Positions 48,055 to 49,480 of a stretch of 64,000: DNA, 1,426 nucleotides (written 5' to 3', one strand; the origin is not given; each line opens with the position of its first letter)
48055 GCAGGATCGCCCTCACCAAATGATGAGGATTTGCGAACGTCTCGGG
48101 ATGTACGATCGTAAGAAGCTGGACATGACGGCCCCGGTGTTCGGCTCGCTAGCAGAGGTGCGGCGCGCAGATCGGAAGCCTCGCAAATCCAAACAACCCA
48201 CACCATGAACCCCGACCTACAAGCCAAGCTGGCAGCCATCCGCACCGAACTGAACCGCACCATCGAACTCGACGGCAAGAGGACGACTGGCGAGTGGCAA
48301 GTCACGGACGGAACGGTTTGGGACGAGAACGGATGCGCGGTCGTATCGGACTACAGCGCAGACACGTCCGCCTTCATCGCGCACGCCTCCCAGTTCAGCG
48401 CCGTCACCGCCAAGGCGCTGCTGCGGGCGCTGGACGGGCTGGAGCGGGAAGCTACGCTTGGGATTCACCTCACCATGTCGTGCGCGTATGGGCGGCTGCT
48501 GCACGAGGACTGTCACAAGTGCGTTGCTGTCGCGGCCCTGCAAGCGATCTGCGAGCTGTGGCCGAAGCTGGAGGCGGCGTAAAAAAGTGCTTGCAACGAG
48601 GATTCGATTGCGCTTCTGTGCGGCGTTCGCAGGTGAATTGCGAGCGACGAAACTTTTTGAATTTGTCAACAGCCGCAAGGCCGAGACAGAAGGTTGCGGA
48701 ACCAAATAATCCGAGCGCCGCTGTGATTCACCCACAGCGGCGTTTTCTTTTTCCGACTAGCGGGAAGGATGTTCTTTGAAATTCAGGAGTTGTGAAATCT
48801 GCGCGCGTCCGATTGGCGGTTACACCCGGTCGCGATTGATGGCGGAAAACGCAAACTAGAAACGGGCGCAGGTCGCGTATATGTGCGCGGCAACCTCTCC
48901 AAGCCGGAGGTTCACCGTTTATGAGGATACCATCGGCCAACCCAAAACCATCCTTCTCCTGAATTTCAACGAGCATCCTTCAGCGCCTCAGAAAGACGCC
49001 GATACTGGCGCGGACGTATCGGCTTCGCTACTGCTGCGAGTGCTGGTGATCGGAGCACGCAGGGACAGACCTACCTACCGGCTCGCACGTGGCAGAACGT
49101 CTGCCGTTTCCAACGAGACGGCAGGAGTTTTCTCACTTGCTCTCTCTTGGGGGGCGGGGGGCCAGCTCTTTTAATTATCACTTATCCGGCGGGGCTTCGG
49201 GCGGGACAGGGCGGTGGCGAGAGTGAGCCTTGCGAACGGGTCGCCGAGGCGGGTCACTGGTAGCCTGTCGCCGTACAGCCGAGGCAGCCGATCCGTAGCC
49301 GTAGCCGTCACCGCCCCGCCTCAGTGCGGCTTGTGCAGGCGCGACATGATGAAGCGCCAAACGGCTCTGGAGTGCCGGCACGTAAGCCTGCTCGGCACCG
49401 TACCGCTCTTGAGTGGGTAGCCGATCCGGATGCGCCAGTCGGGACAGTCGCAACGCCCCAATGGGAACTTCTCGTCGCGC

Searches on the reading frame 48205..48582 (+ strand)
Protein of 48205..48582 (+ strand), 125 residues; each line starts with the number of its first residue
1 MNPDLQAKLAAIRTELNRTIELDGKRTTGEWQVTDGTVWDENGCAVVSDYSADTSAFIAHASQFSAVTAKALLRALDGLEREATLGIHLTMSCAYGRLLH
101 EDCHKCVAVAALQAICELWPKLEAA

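Call 21: search_protein_families(library=phrogs, proteins=[window:48205-48582:+], max_evalue=0.001)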
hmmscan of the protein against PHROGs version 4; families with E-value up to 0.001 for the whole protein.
window:48205-48582:+ (125 aa): 0 families

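Call 22: search_protein_families(library=pfam, proteins=[window:48205-48582:+], max_evalue=0.001)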
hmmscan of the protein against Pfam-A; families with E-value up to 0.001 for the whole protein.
window:48205-48582:+ (125 aa): 0 families

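Call 25: find_related_loci(query=window:48205-48582:+, collection=viral_contigs, flank=3000)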
Query window:48205-48582:+ (125 aa) in viral_contigs; peptide patterns used: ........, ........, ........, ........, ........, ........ (x = any residue, [..] = any of these).
1 stretches matched a pattern, but none encodes a relative of the query by tblastn (E <= 1e-3).

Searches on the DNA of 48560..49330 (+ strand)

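Call 15: search_dna_similar(query=window:48590-49175:+, collection=phages, mode=distant, max_evalue=0.01)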
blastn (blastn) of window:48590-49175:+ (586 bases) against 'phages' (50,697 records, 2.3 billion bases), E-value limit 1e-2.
No match.

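Call 59: search_rna_families(source=window, start=48560, end=49330, threshold=evalue, max_evalue=5)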
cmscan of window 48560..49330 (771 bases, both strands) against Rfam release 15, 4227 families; matches with E-value up to 5: 5.
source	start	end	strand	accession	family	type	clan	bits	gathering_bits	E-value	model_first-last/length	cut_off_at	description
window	48714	48745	+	RF04201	MIR7510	Gene; miRNA;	-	20.2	93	0.39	1-79/79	no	MIR7510 microRNA precursor family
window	48700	48769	-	RF00236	ctRNA_pGA1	Gene; antisense;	-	19.2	45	0.34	1-79/79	no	ctRNA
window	48656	48746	+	RF01393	isrJ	Gene; sRNA;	-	16.5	37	2.5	1-75/75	no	isrJ Hfq binding RNA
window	48611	48747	+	RF02865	ncS01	Gene; sRNA;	-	16.2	58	3.6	1-110/110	no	Burkholderia sRNA 1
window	48955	49030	-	RF01516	v-snoRNA-1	Gene; snRNA; snoRNA; CD-box;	-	15.8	75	1.8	1-65/65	no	Human herpesvirus 1 small nucleolar RNA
